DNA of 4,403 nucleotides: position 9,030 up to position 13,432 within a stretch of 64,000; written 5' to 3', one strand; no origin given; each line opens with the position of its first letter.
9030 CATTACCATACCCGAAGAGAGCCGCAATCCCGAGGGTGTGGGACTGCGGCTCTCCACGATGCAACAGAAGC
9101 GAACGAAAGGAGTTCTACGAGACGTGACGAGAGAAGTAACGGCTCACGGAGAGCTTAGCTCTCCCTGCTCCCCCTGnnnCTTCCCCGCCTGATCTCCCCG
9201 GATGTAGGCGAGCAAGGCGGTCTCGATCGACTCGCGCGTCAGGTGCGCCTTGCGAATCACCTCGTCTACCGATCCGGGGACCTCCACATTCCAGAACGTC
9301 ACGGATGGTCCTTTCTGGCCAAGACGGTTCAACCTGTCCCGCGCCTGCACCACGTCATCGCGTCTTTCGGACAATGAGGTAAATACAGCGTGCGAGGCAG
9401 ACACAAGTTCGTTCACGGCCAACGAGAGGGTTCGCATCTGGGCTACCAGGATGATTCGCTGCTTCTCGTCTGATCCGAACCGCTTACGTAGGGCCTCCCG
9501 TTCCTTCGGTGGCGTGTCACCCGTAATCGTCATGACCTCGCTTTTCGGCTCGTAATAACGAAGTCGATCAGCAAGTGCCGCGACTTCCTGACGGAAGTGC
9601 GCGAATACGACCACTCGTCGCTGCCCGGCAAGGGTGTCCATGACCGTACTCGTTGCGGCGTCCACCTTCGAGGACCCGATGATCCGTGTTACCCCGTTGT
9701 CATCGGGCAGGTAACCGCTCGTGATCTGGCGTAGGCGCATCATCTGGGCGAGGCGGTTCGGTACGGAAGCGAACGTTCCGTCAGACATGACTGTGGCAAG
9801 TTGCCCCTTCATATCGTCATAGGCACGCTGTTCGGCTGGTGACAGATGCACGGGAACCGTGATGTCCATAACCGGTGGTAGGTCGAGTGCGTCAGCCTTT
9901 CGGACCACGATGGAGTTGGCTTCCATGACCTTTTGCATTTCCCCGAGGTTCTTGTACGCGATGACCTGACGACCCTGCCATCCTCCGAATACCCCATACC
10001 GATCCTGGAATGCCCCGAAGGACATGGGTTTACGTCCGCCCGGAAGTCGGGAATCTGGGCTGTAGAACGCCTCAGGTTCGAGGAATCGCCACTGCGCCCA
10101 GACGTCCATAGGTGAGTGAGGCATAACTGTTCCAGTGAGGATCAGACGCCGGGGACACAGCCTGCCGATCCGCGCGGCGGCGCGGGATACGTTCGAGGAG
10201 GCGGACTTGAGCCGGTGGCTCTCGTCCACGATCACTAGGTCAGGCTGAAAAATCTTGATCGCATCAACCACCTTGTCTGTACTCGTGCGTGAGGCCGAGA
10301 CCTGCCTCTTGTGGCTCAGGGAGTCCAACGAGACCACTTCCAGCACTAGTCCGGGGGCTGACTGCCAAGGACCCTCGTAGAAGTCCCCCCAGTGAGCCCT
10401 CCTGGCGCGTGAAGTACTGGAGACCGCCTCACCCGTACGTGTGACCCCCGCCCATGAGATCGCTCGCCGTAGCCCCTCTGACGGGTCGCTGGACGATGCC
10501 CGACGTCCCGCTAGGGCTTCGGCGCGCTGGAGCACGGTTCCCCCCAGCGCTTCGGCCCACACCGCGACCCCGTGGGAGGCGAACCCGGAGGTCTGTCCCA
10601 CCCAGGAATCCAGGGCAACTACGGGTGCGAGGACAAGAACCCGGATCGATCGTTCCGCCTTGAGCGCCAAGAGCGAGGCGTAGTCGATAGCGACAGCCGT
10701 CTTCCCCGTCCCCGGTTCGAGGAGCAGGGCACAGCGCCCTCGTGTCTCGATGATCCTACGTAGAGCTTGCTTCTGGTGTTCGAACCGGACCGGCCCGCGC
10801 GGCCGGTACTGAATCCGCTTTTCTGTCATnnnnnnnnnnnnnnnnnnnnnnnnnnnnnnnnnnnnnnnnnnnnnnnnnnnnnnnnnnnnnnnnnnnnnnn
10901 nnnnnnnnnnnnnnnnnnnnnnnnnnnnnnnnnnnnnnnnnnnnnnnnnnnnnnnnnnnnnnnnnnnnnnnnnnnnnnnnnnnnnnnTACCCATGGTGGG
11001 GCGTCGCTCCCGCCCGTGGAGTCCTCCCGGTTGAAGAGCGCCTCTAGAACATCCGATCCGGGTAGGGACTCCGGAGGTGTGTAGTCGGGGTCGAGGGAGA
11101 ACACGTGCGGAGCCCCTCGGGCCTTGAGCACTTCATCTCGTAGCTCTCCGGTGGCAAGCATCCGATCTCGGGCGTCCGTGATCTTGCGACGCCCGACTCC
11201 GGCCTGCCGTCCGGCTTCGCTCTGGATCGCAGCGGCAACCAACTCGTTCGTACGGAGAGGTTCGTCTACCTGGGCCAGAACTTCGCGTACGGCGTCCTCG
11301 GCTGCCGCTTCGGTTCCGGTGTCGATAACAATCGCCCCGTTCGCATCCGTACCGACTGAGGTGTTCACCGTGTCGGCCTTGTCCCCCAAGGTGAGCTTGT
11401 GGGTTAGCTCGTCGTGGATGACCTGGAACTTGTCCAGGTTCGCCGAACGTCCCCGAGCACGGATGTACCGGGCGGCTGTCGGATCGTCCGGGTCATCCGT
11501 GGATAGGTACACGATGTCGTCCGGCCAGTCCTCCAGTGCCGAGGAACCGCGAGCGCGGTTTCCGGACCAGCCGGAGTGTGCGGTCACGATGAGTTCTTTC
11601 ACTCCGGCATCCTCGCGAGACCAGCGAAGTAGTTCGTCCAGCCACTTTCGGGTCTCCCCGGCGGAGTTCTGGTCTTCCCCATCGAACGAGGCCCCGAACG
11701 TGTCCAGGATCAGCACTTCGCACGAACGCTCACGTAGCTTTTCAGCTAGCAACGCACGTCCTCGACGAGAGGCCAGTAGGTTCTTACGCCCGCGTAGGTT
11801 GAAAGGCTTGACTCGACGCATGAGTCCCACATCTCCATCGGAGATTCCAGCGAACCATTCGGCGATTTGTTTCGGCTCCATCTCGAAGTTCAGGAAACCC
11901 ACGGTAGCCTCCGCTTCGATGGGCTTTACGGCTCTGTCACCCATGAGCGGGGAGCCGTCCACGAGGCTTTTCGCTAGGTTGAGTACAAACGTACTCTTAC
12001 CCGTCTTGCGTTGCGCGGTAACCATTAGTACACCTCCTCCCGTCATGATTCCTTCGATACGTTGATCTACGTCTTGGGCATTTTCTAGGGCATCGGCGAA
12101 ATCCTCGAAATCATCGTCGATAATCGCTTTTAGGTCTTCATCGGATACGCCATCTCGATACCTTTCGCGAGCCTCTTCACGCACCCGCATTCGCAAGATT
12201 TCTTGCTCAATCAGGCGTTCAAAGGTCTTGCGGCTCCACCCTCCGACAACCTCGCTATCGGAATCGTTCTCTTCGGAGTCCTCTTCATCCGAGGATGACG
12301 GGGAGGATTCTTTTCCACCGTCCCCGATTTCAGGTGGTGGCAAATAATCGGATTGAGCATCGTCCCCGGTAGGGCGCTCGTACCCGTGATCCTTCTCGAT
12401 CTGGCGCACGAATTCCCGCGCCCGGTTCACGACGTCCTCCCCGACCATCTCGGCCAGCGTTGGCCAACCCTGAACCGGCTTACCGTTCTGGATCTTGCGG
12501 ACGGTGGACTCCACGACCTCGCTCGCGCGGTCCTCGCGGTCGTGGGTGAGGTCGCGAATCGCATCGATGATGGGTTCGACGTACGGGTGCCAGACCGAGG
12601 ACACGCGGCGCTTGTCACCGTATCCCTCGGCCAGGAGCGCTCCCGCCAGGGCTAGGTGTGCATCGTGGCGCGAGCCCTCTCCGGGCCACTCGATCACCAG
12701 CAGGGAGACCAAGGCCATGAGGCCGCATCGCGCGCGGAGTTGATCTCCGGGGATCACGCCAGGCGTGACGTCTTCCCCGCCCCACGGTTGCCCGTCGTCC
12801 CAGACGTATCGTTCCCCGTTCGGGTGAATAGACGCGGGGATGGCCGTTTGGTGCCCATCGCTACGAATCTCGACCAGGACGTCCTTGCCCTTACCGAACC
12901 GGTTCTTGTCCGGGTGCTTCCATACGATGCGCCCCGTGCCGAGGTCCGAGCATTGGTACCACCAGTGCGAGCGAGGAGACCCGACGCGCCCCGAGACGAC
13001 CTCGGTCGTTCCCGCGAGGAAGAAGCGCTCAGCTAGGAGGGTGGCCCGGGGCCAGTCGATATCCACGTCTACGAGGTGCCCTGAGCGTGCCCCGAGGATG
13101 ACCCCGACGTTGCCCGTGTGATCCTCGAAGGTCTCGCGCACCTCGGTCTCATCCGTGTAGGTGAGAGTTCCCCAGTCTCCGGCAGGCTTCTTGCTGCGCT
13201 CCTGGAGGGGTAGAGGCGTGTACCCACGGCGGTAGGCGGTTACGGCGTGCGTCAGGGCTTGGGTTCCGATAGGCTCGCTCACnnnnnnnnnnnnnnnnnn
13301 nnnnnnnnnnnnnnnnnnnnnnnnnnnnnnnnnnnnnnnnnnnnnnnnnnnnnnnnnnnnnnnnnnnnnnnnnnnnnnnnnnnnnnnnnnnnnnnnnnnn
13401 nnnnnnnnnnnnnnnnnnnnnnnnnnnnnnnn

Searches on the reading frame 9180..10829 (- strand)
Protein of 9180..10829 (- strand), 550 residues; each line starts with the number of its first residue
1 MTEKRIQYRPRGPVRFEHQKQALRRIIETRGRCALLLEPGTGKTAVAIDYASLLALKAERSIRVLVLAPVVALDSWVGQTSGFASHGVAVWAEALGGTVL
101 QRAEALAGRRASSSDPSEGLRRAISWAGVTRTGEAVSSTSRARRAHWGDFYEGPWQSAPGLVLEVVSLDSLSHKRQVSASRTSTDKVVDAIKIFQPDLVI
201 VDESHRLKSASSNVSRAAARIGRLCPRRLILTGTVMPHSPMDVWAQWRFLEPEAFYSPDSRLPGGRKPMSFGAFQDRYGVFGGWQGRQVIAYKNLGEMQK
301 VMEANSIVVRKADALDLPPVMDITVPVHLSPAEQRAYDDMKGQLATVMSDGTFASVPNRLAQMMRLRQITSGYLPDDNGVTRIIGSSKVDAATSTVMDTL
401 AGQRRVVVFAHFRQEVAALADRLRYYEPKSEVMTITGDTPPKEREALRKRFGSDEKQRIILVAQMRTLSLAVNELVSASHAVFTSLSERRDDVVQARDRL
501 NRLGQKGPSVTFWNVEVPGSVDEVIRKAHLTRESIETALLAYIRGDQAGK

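Call 82: search_protein_families(library=pfam, proteins=[window:9180-10829:-], max_evalue=0.001)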
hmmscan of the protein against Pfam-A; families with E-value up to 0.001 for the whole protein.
window:9180-10829:- (550 aa): 6 families
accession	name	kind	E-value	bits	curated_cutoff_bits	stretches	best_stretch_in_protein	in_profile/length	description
PF00176.29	SNF2-rel_dom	-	1.3e-13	51.2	24.9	1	18-369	1-284/290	SNF2-related domain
PF04851.21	ResIII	-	7.9e-09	36.1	22.5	1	17-74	6-66/164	Type III restriction enzyme, res subunit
PF00271.37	Helicase_C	-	5.9e-07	30.2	23.5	1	399-504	11-110/110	Helicase conserved C-terminal domain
PF00270.35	DEAD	-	6.6e-07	29.7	26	0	17-73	2-57/167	DEAD/DEAH box helicase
PF13481.12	AAA_25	-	0.00011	22.3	27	0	132-221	79-169/195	AAA domain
PF02562.22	PhoH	-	0.00039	20.4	27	0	18-96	8-84/205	PhoH-like protein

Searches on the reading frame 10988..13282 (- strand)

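Call 82: search_protein_families(library=pfam, proteins=[window:10988-13282:-], max_evalue=0.001)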
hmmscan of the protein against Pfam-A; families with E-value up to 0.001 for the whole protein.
window:10988-13282:- (765 aa): 2 families
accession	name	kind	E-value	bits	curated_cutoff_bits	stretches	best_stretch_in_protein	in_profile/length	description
PF13481.12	AAA_25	-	4e-22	79.2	27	1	395-574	12-194/195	AAA domain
PF09250.16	Prim-Pol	-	2.7e-14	54.4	22.8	1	14-165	2-149/158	Bifunctional DNA primase/polymerase, N-terminal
